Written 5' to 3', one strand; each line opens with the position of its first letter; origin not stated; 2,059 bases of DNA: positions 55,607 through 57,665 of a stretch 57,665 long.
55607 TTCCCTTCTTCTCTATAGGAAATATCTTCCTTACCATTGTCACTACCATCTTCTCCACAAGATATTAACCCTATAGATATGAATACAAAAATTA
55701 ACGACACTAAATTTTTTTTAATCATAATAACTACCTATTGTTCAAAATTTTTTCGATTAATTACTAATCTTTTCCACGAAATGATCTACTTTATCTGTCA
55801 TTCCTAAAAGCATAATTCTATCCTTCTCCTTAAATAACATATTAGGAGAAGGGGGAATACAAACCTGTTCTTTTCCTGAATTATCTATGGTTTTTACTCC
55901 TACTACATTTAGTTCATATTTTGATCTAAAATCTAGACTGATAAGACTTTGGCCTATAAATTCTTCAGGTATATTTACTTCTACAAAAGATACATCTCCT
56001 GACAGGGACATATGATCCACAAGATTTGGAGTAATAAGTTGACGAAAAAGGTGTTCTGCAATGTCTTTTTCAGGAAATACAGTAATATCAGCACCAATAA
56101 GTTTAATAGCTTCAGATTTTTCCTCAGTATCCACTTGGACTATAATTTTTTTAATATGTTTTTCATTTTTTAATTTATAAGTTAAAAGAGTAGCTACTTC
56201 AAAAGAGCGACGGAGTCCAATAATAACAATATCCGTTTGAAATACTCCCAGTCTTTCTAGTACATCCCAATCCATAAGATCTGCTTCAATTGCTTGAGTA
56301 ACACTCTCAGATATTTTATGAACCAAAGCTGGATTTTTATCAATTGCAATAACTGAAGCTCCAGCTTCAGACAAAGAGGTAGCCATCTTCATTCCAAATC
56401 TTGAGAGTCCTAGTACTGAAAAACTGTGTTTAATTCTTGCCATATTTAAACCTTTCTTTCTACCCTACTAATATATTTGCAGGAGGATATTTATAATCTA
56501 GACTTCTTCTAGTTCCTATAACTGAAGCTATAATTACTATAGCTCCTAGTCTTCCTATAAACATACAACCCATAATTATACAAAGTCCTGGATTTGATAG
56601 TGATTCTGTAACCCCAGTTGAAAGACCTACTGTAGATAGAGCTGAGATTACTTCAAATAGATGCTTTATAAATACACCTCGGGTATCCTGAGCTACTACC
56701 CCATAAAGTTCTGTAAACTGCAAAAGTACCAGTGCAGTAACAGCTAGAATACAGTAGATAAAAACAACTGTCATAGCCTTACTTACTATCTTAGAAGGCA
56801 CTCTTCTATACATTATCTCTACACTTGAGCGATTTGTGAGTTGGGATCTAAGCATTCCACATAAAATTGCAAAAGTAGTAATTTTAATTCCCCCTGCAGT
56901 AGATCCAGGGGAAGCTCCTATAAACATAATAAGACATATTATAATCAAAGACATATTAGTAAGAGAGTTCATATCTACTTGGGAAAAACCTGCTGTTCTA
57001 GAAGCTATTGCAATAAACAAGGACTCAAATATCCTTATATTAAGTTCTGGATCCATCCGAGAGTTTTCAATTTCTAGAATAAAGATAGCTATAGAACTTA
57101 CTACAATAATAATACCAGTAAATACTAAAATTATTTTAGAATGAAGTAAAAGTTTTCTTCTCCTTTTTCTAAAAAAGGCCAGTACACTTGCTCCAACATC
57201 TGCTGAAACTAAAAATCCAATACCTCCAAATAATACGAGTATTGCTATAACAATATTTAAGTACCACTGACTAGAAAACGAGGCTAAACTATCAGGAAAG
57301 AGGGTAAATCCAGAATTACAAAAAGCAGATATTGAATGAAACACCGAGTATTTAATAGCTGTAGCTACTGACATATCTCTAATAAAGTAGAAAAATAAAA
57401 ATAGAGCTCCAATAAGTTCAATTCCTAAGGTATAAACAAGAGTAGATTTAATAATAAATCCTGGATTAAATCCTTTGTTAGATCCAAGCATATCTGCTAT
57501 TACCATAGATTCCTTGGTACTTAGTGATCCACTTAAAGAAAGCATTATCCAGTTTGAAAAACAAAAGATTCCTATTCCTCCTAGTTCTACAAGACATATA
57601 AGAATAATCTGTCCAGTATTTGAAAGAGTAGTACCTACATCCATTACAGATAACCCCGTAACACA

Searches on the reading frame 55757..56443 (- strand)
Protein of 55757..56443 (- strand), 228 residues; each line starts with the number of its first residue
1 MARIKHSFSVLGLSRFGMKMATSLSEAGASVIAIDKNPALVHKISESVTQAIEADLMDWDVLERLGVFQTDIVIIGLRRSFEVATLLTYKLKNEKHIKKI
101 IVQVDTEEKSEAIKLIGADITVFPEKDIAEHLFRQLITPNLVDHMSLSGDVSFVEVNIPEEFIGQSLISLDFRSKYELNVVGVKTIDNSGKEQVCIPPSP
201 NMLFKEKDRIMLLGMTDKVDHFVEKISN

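Call 43: search_protein_families(library=ncbifam, proteins=[window:55757-56443:-], max_evalue=0.001)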
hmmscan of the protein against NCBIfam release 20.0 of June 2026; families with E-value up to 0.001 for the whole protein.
window:55757-56443:- (228 aa): 7 families
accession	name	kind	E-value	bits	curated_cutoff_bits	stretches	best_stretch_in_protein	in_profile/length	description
NF007039.0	PRK09496.3-2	equivalog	1.1e-17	64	293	1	10-225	5-219/446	Trk system potassium transporter TrkA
NF007041.0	PRK09496.3-4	equivalog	1.9e-14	53.2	386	1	10-227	5-220/450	Trk system potassium transporter TrkA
NF007034.0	PRK09496.2-1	subfamily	3.9e-10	39.2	344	1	9-225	231-444/445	Trk system potassium transporter TrkA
NF007043.0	PRK09496.3-6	equivalog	9.9e-10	37.8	384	1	10-221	236-439/445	Trk system potassium transporter TrkA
NF007031.0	PRK09496.1-2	equivalog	2.3e-07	30.2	289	1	10-222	5-222/458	Trk system potassium transporter TrkA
NF007950.1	PRK10669.1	equivalog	0.00029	19.8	700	1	10-134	422-545/547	YbaL family putative K(+) efflux transporter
NF003165.0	PRK04148.1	equivalog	0.00044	20.4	151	1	16-116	27-122/135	hypothetical protein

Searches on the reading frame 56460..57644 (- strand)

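Call 43: search_protein_families(library=ncbifam, proteins=[window:56460-57644:-], max_evalue=0.001)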
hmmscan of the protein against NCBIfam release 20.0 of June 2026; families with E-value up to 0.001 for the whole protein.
window:56460-57644:- (394 aa): 2 families
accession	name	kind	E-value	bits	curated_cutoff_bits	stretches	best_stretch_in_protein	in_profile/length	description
TIGR00933.1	2a38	subfamily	8.5e-75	252.3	331.15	1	1-365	35-391/391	TrkH family potassium uptake protein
TIGR00934.2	2a38euk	subfamily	2.6e-12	46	441.9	2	71-144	491-572/834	TRK family potassium/sodium uptake transporter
